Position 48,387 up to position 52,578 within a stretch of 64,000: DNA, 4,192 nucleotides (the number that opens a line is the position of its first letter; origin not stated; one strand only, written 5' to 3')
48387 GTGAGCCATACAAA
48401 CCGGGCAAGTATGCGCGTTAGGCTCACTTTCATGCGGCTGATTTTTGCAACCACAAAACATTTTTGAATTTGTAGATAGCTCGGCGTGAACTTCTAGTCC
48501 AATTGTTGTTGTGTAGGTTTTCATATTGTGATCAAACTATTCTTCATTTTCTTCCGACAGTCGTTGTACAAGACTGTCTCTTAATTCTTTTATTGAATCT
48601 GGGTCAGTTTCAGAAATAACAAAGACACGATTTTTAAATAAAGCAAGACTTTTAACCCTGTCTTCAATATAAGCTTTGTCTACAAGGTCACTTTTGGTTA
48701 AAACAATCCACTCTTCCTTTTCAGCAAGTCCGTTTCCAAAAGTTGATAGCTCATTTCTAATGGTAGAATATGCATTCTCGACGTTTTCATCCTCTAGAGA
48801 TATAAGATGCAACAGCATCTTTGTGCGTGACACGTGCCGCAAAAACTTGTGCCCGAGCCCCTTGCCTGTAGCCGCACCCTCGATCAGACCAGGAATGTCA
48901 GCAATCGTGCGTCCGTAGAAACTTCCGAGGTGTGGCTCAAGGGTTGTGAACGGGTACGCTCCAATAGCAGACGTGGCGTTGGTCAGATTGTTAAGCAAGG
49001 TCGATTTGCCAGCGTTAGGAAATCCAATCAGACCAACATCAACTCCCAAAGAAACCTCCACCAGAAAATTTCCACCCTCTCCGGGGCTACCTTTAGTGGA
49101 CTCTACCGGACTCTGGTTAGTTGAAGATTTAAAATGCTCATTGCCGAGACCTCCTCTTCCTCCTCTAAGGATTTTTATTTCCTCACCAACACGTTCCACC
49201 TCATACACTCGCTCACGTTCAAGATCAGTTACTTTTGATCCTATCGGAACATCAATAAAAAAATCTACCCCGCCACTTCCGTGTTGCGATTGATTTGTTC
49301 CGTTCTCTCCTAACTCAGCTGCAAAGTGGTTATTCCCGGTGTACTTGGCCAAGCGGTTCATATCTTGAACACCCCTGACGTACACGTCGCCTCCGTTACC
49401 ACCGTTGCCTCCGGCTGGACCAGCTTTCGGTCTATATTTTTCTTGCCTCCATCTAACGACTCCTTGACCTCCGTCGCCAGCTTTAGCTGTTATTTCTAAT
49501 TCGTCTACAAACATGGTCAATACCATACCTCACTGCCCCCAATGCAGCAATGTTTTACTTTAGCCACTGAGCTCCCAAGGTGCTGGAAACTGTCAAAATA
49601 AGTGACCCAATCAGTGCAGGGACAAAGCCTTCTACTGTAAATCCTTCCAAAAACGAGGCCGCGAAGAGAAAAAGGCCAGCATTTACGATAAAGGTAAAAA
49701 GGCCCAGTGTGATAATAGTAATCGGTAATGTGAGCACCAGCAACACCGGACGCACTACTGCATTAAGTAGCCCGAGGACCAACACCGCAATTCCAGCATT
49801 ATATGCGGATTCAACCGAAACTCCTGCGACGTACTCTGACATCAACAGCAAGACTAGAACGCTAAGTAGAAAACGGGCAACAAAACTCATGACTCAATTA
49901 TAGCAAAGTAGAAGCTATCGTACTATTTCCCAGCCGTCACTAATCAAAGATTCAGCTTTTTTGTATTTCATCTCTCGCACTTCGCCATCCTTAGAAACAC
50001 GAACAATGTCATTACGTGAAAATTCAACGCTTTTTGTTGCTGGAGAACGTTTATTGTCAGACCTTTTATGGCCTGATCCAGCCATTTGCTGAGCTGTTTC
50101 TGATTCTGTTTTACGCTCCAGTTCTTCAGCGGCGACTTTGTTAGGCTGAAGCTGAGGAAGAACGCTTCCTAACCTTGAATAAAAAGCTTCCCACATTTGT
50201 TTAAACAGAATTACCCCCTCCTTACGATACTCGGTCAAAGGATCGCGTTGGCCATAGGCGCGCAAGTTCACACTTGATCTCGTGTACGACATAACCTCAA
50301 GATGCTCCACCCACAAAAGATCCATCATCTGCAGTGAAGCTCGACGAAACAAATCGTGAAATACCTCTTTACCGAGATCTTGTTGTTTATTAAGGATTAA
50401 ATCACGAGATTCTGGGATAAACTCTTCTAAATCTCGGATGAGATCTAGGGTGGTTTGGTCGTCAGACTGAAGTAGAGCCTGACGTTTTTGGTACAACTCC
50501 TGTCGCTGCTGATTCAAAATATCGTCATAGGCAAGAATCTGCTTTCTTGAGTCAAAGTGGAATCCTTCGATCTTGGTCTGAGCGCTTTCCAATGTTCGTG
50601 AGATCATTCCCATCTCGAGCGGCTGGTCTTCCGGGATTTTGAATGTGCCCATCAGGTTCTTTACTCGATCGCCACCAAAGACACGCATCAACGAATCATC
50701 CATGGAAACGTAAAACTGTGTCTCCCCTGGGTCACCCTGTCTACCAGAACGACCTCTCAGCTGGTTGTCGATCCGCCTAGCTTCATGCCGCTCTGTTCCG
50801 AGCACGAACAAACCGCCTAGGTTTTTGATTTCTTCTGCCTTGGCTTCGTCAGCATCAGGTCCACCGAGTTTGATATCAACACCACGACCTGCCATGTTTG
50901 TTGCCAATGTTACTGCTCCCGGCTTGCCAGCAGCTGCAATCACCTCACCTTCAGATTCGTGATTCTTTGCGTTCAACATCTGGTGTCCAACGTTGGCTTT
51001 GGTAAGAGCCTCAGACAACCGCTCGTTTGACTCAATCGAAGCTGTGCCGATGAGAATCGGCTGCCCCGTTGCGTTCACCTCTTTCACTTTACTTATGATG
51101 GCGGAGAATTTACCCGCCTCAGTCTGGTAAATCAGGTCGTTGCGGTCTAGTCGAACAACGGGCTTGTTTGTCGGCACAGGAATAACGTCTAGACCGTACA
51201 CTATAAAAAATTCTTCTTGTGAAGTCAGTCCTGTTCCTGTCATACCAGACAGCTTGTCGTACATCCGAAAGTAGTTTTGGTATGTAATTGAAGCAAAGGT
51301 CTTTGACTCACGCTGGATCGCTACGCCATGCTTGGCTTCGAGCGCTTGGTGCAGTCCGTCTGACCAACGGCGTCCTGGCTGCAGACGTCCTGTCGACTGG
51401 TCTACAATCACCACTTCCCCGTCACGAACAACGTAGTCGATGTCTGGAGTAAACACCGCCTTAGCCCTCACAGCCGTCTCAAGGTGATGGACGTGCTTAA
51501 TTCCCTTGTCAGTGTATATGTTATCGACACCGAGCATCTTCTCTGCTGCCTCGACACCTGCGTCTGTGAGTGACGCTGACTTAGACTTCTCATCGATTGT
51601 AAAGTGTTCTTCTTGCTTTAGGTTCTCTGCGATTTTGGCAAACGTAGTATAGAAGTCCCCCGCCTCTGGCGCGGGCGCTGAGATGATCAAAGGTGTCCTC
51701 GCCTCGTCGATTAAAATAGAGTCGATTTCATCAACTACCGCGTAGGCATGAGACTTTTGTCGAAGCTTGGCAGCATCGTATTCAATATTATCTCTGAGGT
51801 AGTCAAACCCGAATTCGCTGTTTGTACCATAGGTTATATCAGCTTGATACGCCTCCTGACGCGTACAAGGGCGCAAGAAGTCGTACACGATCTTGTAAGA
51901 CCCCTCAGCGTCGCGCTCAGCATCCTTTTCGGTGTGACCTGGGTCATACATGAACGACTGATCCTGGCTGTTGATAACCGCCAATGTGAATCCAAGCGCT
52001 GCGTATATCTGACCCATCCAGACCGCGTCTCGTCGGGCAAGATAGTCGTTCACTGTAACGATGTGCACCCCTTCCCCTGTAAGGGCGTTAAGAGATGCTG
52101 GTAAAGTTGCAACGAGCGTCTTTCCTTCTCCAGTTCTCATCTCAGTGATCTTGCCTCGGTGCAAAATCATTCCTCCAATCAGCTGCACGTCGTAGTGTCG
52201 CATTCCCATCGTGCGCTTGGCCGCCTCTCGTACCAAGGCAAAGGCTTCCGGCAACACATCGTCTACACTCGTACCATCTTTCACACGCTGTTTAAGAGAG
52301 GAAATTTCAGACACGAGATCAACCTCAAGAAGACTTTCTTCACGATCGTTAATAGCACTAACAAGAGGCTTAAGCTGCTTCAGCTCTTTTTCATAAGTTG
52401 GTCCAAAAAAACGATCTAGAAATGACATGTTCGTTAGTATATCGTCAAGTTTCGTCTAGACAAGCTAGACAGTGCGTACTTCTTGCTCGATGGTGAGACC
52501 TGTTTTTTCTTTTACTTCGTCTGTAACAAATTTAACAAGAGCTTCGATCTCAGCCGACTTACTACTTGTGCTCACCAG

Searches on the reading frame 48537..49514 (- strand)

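Call 54: search_protein_families(library=pfam, proteins=[window:48537-49514:-])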
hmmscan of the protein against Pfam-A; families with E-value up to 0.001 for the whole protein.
window:48537-49514:- (325 aa): 4 families
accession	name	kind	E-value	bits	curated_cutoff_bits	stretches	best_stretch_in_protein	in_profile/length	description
PF01018.28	GTP1_OBG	-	5.3e-44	150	27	1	3-154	1-153/155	GTP1/OBG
PF01926.29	MMR_HSR1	-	4.4e-22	78.8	21.9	1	159-274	1-113/113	50S ribosome-binding GTPase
PF02421.24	FeoB_N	-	1.2e-08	35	27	1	160-210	3-57/156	Ferrous iron transport protein B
PF03193.22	RsgA_GTPase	-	3.3e-05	24.2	30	0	267-318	55-107/174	RsgA GTPase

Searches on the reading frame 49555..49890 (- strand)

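Call 54: search_protein_families(library=pfam, proteins=[window:49555-49890:-])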
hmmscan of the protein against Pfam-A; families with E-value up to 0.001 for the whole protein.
window:49555-49890:- (111 aa): 1 family
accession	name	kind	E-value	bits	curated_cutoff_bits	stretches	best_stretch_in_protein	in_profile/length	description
PF04020.18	Phage_holin_4_2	-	4.7e-28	98.3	28.8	1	1-104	1-104/105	Mycobacterial 4 TMS phage holin, superfamily IV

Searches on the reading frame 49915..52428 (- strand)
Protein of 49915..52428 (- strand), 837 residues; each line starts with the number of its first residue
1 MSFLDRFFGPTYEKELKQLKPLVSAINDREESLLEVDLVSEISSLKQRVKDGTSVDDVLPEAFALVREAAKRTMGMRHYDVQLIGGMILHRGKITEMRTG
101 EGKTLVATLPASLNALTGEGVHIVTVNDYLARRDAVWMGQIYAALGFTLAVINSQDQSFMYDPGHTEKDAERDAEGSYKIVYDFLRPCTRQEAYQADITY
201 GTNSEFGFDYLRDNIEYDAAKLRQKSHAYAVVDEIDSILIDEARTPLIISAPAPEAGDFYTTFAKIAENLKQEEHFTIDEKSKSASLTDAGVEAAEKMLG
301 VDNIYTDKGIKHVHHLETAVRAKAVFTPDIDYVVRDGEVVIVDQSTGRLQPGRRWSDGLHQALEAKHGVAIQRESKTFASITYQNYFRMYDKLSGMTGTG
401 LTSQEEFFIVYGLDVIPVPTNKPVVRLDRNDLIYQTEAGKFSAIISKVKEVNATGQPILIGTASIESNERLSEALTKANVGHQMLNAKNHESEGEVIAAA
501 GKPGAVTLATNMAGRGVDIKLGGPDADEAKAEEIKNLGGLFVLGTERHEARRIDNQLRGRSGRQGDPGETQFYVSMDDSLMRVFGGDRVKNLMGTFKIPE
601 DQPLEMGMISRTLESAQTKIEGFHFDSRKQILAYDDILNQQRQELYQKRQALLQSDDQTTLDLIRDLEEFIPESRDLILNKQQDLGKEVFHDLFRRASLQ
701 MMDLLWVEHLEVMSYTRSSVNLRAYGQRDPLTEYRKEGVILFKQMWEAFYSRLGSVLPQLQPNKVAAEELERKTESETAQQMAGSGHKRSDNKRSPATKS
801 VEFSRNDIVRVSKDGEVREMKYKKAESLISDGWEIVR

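Call 30: find_related_loci(query=window:49915-52428:-, collection=metagenome_contigs, flank=10000)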
Query window:49915-52428:- (837 aa) in metagenome_contigs; peptide patterns used: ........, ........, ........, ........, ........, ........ (x = any residue, [..] = any of these).
600 stretches matched a pattern (row limit reached: there are more); 594 encode a relative of the query (tblastn E <= 1e-3); the best 80 are kept; 80 distinct loci.
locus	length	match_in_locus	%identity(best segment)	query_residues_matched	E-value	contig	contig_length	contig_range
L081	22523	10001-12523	74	1-837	0e+0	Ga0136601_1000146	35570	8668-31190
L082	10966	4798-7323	73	1-836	0e+0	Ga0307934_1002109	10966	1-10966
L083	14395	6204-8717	73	1-835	0e+0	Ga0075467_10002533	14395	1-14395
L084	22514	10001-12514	74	1-836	0e+0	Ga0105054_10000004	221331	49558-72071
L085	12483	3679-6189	71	1-835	0e+0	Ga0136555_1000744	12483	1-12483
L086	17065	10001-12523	72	1-836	0e+0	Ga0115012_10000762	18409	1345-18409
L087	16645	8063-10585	71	1-837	0e+0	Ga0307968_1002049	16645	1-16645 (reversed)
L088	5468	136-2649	71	1-837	0e+0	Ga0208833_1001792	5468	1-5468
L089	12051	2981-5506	71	1-837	0e+0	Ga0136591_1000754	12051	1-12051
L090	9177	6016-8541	70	1-837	0e+0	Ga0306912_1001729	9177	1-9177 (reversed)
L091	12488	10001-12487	71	1-828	0e+0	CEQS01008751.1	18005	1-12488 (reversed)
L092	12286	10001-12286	75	1-760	0e+0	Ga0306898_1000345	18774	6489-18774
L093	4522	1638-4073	69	1-836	0e+0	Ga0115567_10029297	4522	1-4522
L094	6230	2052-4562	70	1-836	0e+0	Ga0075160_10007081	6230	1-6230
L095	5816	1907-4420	69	1-836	0e+0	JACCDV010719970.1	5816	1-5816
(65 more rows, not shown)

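Call 54: search_protein_families(library=pfam, proteins=[window:49915-52428:-])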
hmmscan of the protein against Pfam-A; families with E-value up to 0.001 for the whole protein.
window:49915-52428:- (837 aa): 4 families
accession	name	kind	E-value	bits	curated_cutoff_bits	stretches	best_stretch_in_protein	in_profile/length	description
PF07517.20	SecA_DEAD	-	4.4e-115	384.4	24.6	1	6-407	3-289/290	SecA DEAD-like domain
PF21090.3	P-loop_SecA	-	2.9e-75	252.8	27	2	423-530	1-108/205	SecA P-loop domain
PF01043.26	SecA_PP_bind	-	1.9e-39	135.1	23.5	1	258-364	4-110/110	SecA preprotein cross-linking domain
PF07516.18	SecA_SW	-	1.4e-35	123.6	26.7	2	603-662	1-63/200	SecA Wing and Scaffold domain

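Call 62: find_encoding_contigs(protein=window:49915-52428:-, flank=10000, max_places=6)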
Protein window:49915-52428:- (837 aa): no gene with exactly this product is on record in the collection.
